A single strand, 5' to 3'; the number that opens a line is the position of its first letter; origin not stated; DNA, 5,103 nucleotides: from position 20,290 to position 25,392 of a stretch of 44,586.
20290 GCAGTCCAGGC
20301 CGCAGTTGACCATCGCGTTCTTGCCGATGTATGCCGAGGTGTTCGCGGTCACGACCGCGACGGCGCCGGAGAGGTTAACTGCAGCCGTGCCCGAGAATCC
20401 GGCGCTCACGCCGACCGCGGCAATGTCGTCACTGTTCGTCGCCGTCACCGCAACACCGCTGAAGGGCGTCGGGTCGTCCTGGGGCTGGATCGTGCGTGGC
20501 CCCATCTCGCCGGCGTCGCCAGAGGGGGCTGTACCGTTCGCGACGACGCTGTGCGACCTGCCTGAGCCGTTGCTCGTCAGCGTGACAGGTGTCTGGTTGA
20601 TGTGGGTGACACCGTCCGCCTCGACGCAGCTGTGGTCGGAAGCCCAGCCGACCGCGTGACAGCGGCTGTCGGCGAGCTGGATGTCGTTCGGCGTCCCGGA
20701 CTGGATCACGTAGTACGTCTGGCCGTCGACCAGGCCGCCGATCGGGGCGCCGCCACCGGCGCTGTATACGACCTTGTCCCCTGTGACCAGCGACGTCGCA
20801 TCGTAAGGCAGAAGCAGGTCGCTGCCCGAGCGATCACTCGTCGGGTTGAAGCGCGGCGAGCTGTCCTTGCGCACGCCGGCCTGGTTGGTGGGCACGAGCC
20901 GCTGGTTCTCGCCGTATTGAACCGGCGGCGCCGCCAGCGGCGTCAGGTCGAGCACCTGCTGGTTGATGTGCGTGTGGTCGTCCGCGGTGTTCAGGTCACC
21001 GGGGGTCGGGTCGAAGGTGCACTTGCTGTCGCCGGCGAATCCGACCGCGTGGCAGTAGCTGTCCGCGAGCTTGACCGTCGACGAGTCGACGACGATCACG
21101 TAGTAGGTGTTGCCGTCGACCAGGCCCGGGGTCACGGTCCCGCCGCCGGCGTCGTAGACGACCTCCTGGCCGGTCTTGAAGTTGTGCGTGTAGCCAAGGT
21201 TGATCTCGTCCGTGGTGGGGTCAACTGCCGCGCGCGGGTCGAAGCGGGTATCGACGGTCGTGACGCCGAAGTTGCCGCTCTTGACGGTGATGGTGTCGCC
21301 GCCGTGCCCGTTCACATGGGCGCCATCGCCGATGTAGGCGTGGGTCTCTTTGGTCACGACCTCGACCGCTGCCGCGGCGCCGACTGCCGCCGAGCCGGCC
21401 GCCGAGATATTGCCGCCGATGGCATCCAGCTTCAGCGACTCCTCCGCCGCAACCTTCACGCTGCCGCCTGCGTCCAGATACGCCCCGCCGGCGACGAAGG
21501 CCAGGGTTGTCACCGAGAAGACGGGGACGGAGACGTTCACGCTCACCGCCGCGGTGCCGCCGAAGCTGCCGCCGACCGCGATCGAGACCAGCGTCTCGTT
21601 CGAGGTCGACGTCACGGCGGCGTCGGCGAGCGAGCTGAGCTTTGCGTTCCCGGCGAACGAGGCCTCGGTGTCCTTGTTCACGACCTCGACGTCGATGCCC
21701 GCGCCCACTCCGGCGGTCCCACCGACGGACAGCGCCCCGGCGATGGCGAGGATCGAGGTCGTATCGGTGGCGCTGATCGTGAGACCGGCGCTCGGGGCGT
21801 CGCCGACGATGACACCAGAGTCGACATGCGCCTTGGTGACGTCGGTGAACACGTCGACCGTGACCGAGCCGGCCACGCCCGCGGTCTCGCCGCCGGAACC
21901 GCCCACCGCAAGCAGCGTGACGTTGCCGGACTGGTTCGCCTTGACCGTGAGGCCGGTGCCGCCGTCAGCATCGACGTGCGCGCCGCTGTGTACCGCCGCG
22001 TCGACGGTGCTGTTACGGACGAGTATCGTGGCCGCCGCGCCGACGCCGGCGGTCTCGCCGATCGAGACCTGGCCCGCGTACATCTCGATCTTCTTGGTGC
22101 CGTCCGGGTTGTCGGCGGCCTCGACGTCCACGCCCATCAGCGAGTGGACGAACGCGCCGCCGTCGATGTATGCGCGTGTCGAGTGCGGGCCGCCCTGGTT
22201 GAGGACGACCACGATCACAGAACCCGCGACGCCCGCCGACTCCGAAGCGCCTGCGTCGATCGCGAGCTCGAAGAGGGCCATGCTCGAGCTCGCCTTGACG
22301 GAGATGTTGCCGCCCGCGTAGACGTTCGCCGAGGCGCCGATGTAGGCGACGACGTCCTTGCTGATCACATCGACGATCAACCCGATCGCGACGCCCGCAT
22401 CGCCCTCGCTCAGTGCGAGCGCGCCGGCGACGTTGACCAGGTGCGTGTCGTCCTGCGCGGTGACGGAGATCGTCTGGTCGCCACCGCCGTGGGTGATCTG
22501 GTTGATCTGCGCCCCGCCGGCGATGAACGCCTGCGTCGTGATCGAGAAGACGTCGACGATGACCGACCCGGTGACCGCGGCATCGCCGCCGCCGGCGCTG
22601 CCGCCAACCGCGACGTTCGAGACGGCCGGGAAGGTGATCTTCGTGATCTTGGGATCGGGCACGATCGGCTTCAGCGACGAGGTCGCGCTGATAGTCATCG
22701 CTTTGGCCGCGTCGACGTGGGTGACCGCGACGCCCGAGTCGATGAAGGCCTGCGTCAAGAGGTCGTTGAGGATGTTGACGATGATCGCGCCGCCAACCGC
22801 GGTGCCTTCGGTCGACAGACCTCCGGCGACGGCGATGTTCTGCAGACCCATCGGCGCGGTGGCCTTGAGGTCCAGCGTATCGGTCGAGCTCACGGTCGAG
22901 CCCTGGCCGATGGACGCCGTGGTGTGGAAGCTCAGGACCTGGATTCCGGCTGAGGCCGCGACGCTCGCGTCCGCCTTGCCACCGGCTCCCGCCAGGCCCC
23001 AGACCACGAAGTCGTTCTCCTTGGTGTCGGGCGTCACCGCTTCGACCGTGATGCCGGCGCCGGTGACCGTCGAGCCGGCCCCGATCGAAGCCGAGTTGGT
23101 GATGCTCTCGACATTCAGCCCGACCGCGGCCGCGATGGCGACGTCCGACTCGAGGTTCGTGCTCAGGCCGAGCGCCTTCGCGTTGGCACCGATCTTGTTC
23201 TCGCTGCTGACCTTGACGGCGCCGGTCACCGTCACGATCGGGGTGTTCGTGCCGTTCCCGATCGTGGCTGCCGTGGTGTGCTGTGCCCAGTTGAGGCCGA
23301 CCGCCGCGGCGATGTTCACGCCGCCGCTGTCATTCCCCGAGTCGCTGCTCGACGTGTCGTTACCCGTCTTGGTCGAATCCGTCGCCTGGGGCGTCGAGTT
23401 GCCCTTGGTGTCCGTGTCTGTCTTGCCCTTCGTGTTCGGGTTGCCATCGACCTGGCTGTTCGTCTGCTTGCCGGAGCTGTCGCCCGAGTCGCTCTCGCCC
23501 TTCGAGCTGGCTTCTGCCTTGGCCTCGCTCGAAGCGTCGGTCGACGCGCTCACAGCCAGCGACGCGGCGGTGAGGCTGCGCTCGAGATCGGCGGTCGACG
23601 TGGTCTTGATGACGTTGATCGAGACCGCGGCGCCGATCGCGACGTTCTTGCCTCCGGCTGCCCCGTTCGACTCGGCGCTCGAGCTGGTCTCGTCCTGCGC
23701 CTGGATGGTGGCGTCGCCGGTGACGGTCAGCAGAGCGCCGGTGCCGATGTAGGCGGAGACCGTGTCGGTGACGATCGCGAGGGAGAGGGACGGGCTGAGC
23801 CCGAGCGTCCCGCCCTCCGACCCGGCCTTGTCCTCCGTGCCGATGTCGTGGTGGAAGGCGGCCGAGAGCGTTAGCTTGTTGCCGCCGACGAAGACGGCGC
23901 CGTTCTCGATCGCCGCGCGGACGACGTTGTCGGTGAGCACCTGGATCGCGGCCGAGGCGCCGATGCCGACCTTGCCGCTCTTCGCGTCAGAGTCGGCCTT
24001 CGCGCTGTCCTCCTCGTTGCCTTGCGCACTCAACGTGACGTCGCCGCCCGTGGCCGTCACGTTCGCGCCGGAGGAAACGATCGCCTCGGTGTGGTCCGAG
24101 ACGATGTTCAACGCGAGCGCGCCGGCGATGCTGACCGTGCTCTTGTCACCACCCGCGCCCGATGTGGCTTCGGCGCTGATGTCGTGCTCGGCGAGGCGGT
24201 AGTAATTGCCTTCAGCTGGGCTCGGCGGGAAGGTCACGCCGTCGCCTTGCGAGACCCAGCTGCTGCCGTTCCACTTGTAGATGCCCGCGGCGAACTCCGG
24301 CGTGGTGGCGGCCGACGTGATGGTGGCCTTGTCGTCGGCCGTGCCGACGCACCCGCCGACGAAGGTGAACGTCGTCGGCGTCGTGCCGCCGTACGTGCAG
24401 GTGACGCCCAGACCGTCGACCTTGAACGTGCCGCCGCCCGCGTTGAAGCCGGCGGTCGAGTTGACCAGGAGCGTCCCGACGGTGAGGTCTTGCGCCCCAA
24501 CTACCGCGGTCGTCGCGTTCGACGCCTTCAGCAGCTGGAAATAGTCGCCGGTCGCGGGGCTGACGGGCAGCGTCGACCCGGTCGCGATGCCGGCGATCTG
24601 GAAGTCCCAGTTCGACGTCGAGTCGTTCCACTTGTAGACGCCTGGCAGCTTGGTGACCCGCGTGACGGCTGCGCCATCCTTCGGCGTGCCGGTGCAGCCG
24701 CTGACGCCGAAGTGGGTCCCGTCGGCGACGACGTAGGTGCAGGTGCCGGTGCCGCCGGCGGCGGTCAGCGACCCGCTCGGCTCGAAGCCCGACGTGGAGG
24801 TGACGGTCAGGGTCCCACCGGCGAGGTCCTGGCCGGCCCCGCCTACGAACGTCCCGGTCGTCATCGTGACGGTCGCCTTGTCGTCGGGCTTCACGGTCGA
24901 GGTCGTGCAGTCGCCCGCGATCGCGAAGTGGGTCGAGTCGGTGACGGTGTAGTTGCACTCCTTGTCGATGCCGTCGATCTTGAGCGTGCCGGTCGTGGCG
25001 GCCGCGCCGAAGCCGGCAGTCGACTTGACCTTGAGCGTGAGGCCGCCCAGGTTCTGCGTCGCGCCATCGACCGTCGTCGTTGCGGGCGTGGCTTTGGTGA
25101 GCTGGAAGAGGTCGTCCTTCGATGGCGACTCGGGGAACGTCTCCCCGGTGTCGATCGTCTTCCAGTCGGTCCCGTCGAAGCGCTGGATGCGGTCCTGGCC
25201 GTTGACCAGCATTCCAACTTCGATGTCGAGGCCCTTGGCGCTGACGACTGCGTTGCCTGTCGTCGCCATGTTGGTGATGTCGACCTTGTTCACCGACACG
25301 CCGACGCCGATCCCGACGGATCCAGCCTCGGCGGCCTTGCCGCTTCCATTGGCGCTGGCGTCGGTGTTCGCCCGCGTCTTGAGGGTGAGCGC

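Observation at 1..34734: One ORF of at least 11,578 codons, invisible in the supplied ORF track, occupies 78% of the window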

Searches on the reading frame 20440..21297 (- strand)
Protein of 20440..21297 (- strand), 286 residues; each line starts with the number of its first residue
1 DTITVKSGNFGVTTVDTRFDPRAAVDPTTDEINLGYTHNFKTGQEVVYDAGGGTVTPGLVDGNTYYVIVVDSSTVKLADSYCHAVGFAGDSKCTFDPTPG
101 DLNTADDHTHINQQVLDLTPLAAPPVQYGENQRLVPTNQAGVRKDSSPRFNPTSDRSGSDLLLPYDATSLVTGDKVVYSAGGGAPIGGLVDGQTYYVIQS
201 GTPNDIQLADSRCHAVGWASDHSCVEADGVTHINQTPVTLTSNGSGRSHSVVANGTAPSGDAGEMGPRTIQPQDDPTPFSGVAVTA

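Call 68: search_protein_families(library=pfam, proteins=[window:20440-21297:-], max_evalue=1)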
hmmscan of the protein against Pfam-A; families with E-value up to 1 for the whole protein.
window:20440-21297:- (286 aa): 2 families
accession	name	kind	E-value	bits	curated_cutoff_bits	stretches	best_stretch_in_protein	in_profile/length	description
PF00166.26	Cpn10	-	0.05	14.1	21.1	0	169-199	57-85/93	Chaperonin 10 Kd subunit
PF02559.22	CarD_TRCF_RID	-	0.35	11.4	23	0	172-199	3-36/57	CarD-like/TRCF RID domain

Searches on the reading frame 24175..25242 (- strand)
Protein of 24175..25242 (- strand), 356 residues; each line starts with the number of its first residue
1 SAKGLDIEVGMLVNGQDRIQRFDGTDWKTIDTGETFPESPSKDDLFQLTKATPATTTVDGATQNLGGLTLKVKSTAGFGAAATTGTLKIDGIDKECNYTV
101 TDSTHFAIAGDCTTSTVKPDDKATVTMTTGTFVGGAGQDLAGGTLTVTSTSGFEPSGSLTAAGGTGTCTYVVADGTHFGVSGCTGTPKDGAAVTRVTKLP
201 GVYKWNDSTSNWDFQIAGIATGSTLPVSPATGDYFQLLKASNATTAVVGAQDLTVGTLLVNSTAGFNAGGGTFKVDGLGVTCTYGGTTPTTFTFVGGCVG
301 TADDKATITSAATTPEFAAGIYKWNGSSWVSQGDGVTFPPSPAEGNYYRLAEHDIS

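Call 68: search_protein_families(library=pfam, proteins=[window:24175-25242:-], max_evalue=1)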
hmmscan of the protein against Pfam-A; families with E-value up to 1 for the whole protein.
window:24175-25242:- (356 aa): 1 family
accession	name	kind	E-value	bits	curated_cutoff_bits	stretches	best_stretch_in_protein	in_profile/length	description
PF19565.4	DUF6087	-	0.063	14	27.1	0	19-37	46-64/99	Family of unknown function (DUF6087)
